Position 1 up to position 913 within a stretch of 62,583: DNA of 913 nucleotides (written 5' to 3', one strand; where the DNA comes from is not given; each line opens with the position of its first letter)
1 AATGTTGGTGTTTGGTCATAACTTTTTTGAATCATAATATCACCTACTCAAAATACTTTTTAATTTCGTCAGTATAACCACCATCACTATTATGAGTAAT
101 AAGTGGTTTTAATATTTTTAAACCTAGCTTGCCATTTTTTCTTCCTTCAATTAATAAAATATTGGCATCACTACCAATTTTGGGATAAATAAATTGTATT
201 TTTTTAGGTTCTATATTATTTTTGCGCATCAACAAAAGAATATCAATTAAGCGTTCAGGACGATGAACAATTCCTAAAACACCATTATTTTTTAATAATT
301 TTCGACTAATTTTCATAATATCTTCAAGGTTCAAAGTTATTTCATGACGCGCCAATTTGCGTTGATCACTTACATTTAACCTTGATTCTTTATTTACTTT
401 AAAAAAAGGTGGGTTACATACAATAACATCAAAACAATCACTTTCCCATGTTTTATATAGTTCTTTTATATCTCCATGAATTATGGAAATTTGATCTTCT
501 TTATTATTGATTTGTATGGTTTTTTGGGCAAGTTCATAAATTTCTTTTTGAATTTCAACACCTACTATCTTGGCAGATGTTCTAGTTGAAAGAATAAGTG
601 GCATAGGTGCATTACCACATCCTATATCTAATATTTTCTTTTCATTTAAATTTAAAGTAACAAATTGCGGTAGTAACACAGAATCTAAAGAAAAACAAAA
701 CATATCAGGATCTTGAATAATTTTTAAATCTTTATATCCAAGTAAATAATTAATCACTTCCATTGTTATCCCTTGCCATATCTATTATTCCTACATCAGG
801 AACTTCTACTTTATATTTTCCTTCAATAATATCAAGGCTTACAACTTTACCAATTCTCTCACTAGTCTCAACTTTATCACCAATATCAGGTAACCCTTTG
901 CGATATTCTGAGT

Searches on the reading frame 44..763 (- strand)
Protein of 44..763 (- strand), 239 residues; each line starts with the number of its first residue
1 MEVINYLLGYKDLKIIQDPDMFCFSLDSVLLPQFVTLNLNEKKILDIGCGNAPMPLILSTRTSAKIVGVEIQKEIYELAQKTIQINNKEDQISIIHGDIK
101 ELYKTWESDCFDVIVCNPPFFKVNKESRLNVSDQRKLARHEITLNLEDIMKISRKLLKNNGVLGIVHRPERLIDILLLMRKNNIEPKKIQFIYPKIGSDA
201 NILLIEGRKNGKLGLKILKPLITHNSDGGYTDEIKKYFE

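Call 81: find_encoding_contigs(protein=window:44-763:-, flank=10000, max_places=3)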
Protein window:44-763:- (239 aa): 23 contigs read that carry it; 3 places shown.
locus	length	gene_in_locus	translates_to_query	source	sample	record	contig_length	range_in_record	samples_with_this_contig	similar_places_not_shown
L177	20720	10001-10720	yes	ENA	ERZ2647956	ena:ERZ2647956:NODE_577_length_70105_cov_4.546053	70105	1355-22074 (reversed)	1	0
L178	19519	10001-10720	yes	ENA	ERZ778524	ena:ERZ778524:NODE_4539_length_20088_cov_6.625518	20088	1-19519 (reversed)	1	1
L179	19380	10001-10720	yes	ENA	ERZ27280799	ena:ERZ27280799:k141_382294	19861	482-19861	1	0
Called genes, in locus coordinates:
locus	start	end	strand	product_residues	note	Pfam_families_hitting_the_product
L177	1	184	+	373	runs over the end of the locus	PF02463:SMC_N, PF13476:AAA_23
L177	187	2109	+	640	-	PF02518:HATPase_c, PF00204:DNA_gyraseB, PF01751:Toprim, PF00986:DNA_gyraseB_C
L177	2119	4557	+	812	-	PF00521:DNA_topoisoIV, PF03989:DNA_gyraseA_C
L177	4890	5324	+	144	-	PF00383:dCMP_cyt_deam_1, PF14437:MafB19-deam, PF14439:Bd3614-deam (weak)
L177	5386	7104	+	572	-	PF05496:RuvB_N (faint), PF13177:DNA_pol3_delta2, PF00004:AAA, PF22608:DNAX_ATPase_lid, PF12169:DNA_pol3_gamma3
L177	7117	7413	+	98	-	PF02575:YbaB_DNA_bd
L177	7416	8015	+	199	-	PF21176:RecR_HhH, PF02132:RecR_ZnF, PF01751:Toprim, PF13662:Toprim_4, PF21175:RecR_C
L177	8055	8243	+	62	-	PF07441:BofA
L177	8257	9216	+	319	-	PF13177:DNA_pol3_delta2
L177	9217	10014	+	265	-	PF04468:PSP1, PF28472:PSP1_3rd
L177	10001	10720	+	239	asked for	PF01135:PCMT (weak), PF05175:MTS, PF05971:Methyltransf_10, PF02384:N6_Mtase (weak), PF03602:Cons_hypoth95 (weak), PF13847:Methyltransf_31, PF08241:Methyltransf_11, PF13649:Methyltransf_25, +4 more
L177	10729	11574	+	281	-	PF00590:TP_methylase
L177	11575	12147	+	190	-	PF01195:Pept_tRNA_hydro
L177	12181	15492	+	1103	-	PF17757:UvrB_inter, PF02559:CarD_TRCF_RID, PF00270:DEAD, PF00271:Helicase_C, PF03461:TRCF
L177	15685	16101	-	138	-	PF01368:DHH (weak), PF00571:CBS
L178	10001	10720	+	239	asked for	PF01135:PCMT (weak), PF05175:MTS, PF05971:Methyltransf_10, PF02384:N6_Mtase (weak), PF03602:Cons_hypoth95 (weak), PF13847:Methyltransf_31, PF08241:Methyltransf_11, PF13649:Methyltransf_25, +4 more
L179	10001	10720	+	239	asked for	PF01135:PCMT (weak), PF05175:MTS, PF05971:Methyltransf_10, PF02384:N6_Mtase (weak), PF03602:Cons_hypoth95 (weak), PF13847:Methyltransf_31, PF08241:Methyltransf_11, PF13649:Methyltransf_25, +4 more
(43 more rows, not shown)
